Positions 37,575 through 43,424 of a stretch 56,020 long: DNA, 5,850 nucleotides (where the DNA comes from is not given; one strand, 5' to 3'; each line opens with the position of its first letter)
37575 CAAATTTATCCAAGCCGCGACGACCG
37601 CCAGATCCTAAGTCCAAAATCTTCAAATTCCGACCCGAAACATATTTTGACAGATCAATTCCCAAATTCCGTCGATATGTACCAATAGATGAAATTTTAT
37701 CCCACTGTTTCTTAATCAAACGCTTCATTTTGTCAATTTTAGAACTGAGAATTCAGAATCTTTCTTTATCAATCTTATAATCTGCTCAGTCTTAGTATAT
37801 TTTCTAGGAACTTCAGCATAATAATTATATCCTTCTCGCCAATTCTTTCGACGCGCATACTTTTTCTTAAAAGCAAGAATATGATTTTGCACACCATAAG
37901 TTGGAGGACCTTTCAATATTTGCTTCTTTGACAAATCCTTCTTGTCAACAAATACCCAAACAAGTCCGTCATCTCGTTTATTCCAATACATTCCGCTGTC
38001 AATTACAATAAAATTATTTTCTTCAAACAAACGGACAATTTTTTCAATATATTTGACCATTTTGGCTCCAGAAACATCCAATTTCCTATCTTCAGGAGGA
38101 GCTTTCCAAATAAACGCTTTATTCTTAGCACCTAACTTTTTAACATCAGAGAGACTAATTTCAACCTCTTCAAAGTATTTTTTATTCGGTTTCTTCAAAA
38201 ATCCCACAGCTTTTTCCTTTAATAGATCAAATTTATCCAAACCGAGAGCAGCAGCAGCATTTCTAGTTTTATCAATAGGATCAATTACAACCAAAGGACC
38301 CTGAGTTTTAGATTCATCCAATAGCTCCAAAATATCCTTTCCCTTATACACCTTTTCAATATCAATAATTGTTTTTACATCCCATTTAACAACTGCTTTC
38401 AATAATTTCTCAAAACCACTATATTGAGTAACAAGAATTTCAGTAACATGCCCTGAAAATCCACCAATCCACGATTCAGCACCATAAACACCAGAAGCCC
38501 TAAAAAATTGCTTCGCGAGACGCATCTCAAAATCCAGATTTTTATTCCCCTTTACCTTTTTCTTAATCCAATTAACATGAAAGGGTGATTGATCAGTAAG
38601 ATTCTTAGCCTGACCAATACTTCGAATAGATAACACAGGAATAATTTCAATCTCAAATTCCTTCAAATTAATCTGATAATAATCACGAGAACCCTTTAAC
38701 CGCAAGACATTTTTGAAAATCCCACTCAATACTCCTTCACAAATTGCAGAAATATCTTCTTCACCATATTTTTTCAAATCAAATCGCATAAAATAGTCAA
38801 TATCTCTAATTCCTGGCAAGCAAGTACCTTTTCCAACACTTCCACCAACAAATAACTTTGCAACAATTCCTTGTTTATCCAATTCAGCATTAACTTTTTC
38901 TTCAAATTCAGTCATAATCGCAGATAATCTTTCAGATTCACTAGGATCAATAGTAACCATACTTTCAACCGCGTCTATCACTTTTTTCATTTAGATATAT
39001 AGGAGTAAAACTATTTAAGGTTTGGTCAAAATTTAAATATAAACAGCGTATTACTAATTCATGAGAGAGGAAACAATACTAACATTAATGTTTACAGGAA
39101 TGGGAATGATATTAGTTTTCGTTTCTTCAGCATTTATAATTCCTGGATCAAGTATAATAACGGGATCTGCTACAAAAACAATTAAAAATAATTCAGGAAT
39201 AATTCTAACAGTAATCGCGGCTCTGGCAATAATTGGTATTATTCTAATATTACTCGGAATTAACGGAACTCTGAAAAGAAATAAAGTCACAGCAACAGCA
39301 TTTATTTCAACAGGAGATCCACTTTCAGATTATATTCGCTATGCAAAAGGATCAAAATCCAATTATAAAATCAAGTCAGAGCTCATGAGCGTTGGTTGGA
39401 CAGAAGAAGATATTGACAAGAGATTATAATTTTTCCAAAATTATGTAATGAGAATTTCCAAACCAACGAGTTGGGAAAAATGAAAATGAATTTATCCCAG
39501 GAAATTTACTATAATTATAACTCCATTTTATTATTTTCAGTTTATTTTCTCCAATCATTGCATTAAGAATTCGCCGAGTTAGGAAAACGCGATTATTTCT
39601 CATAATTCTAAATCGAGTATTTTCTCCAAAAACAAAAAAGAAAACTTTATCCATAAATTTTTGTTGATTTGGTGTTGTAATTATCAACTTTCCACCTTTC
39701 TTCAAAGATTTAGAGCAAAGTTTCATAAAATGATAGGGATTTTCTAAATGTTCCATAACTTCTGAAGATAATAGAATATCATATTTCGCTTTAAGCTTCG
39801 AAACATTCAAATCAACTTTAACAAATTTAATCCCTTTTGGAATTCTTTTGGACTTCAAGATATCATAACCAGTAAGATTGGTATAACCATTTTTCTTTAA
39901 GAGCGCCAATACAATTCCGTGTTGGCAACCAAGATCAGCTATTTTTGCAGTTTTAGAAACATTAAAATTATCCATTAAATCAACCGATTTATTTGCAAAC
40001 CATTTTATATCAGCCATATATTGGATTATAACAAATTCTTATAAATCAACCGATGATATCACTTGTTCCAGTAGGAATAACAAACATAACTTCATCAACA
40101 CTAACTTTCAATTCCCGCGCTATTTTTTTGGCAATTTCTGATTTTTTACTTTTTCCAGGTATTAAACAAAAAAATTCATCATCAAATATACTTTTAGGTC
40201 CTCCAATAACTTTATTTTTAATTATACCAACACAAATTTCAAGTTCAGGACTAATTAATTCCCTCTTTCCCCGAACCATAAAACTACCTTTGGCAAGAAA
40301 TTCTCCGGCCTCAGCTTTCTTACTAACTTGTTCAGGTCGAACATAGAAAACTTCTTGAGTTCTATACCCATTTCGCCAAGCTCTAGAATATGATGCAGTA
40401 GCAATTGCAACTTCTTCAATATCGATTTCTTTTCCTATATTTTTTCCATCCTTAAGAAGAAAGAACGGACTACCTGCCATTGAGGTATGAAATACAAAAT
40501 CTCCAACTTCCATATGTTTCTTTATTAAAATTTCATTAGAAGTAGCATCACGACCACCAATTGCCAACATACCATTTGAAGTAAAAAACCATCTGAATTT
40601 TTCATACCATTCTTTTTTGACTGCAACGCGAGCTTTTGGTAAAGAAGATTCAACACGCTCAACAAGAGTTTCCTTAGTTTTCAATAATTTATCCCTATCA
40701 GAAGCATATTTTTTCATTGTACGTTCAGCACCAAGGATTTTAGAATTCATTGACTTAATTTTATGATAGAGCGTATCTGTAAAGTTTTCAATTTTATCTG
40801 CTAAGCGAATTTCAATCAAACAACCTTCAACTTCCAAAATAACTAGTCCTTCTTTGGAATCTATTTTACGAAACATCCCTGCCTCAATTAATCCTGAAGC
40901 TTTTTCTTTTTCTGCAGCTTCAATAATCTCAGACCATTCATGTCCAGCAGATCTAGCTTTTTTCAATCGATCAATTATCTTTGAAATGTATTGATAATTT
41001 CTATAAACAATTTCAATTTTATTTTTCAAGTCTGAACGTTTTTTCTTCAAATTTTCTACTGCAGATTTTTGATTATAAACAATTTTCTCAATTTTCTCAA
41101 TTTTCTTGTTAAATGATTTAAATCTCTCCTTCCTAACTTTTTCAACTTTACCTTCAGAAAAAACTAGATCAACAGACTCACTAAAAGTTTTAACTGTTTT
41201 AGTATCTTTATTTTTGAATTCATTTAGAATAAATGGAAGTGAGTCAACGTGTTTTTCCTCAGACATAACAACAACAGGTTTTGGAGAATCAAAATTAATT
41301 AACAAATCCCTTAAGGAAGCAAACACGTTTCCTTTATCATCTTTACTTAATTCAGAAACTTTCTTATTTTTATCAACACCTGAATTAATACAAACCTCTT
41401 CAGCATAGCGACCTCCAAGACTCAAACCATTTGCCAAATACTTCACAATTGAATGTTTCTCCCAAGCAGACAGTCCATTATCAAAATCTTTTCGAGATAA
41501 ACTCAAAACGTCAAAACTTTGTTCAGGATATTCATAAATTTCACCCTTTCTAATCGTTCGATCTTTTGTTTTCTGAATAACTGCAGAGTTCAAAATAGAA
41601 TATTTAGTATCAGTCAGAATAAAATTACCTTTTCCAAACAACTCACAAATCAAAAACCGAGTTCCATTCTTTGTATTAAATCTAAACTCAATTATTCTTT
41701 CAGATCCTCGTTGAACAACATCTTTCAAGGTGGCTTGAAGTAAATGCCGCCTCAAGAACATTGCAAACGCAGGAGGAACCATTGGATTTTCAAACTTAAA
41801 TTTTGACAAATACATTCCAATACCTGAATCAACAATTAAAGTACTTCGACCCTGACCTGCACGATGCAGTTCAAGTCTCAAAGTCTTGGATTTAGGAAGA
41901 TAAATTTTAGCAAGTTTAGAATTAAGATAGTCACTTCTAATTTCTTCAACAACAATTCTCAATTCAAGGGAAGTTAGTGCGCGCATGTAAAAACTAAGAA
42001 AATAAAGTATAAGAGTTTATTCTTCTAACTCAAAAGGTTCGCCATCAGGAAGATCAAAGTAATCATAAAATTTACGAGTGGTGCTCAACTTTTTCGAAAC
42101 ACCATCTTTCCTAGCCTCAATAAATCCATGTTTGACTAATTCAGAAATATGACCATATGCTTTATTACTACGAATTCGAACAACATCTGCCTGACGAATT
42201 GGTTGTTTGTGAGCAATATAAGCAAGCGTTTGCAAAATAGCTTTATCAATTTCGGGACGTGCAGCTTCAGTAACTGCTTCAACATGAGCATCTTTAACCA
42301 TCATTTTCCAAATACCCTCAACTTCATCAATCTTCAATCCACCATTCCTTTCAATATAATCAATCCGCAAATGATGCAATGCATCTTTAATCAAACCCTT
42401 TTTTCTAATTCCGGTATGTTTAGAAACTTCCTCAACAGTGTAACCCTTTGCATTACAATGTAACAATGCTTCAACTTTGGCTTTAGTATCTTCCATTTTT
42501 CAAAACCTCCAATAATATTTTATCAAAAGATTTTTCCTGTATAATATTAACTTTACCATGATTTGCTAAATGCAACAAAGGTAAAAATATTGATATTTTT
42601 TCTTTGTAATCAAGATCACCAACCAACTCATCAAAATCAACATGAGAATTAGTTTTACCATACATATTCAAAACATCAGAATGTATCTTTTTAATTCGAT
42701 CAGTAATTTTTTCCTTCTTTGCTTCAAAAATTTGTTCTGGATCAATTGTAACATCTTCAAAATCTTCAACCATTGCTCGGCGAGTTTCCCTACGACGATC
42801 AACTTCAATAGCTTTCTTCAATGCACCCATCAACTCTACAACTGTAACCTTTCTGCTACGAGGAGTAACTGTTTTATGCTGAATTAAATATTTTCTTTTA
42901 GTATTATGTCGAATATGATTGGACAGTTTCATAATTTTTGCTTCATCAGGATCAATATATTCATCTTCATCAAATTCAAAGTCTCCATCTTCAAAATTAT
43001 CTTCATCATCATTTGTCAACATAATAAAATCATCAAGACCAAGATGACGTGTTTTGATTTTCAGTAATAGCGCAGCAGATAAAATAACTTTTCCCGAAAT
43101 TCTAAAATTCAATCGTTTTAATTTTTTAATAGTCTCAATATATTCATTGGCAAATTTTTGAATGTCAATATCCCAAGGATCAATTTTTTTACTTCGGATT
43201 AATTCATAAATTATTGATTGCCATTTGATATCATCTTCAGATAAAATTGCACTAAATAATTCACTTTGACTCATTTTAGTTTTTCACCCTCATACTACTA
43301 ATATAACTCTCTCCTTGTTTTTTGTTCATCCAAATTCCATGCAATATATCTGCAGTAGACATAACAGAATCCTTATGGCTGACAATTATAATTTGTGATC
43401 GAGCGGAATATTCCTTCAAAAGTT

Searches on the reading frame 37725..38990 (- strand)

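Call 7: search_protein_families(library=pfam, proteins=[window:37725-38990:-], max_evalue=0.01)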
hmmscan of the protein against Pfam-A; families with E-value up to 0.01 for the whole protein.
window:37725-38990:- (421 aa): 4 families
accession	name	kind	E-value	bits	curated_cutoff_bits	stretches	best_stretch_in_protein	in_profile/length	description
PF09249.16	tRNA_NucTransf2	-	6.6e-34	117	27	1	155-274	2-113/113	tRNA nucleotidyltransferase, second domain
PF21133.2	CAA_C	-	1e-08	35.4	22.2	1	311-407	24-118/144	CCA-adding enzyme, C-terminal domain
PF01909.29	NTP_transf_2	-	1.3e-05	26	21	1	33-92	4-47/93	Nucleotidyltransferase domain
PF18144.7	SMODS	-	0.00032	21.4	26.5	1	12-123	14-134/164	Second Messenger Oligonucleotide or Dinucleotide Synthetase domain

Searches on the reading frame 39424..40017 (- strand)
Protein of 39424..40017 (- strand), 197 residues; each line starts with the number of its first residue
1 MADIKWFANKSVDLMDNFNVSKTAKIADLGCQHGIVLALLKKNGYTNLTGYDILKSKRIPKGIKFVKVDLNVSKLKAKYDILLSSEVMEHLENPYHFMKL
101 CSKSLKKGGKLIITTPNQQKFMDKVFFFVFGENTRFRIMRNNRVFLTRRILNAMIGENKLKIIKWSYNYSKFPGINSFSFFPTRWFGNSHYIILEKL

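Call 7: search_protein_families(library=pfam, proteins=[window:39424-40017:-], max_evalue=0.01)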
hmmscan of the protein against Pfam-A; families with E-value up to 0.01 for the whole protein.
window:39424-40017:- (197 aa): 9 families
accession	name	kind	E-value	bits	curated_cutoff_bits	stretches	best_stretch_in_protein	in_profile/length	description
PF13489.12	Methyltransf_23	-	2.9e-15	56.8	27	1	24-120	24-123/164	Methyltransferase domain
PF08241.18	Methyltransf_11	-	1.4e-09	38.9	21.2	1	28-113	2-95/95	Methyltransferase domain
PF08242.18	Methyltransf_12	-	8.7e-07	30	30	1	28-111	2-98/98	Methyltransferase domain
PF13847.12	Methyltransf_31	-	1.8e-05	24.9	27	1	58-121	51-118/145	Methyltransferase domain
PF13649.12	Methyltransf_25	-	7.4e-05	23.8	27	1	26-109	1-97/97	Methyltransferase domain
PF03848.20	TehB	-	8.5e-05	22.5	20.4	1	13-133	21-154/193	Tellurite resistance protein TehB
PF07021.18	MetW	-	0.00059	20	21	1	20-118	11-112/193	Methionine biosynthesis protein MetW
PF07757.19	AdoMet_MTase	-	0.00096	19.8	27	1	21-59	60-97/115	Predicted AdoMet-dependent methyltransferase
PF05175.20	MTS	-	0.0031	17.6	23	0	14-84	23-104/170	Methyltransferase small domain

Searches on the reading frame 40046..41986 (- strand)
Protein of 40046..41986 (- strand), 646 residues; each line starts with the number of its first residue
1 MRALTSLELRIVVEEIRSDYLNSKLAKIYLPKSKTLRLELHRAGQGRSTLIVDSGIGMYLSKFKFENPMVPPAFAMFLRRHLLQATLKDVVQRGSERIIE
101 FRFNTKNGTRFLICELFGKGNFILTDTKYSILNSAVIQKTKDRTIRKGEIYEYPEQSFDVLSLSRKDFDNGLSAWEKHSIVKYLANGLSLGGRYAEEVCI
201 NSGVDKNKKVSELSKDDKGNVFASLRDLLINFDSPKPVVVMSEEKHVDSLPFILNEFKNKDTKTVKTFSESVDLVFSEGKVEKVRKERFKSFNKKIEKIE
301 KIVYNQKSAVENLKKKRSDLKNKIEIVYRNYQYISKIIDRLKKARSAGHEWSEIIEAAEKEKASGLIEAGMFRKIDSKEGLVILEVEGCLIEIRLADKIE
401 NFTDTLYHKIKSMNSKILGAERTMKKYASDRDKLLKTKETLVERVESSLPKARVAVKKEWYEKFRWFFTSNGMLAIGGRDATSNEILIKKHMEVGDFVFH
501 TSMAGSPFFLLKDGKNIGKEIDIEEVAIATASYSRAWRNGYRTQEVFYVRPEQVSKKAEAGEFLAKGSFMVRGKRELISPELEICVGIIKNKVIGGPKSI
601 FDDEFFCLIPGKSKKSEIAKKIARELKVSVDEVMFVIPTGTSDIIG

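Call 7: search_protein_families(library=pfam, proteins=[window:40046-41986:-], max_evalue=0.01)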
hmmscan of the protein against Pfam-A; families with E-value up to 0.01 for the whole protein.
window:40046-41986:- (646 aa): 2 families
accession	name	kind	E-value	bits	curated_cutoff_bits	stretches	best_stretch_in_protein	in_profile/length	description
PF05833.16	NFACT_N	-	3.6e-50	171.5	31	1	7-441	3-421/456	NFACT N-terminal and middle domains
PF05670.18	NFACT-R_1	-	2.3e-28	99.4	29.8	1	463-573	1-112/112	NFACT protein RNA binding domain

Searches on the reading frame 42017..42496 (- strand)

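Call 7: search_protein_families(library=pfam, proteins=[window:42017-42496:-], max_evalue=0.01)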
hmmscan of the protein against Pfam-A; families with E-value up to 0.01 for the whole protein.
window:42017-42496:- (159 aa): 1 family
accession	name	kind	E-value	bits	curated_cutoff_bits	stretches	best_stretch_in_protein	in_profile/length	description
PF04079.22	SMC_ScpB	-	6.3e-30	104.3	27.4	1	7-150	2-152/160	Segregation and condensation complex subunit ScpB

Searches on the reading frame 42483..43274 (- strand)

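Call 7: search_protein_families(library=pfam, proteins=[window:42483-43274:-], max_evalue=0.01)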
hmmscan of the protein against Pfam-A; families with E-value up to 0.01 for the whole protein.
window:42483-43274:- (263 aa): 2 families
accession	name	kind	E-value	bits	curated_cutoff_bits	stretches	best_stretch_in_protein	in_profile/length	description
PF02616.19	SMC_ScpA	-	4.1e-16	60.1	24.6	1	25-254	1-228/232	Segregation and condensation protein ScpA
PF16858.11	CNDH2_C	-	0.0043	17.5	32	1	187-252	45-110/130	Condensin II complex subunit CAP-H2 or CNDH2, C-terminal wHTH domain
